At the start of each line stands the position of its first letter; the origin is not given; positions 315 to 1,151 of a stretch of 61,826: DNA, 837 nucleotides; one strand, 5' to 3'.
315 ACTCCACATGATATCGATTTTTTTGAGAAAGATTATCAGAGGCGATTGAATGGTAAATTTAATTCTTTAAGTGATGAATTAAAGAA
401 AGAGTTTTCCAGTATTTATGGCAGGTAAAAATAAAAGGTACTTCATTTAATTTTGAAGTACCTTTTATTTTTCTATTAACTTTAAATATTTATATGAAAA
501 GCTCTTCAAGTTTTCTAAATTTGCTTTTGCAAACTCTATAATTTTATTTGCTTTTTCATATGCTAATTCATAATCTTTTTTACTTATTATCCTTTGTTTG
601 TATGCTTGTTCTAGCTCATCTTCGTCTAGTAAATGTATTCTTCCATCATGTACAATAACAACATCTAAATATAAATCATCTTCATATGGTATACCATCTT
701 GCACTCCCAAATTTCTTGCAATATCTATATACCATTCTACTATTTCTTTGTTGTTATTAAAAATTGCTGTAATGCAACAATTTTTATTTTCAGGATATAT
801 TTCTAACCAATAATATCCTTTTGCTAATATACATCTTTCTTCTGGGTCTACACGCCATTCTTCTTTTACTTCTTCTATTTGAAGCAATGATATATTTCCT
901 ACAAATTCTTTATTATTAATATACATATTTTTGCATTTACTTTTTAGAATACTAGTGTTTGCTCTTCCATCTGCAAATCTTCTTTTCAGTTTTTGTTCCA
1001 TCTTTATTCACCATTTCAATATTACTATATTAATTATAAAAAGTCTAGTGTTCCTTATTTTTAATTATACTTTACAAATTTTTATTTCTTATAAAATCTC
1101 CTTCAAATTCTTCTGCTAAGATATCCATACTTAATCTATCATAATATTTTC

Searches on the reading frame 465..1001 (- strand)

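Call 52: search_protein_families(library=pfam, proteins=[window:465-1001:-], max_evalue=0.01)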
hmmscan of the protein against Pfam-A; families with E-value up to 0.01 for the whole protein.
window:465-1001:- (178 aa): 1 family
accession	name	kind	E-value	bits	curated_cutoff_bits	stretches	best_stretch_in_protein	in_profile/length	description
PF04167.18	DUF402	-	8.6e-16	58.3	23.9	1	63-130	1-68/68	Protein of unknown function (DUF402)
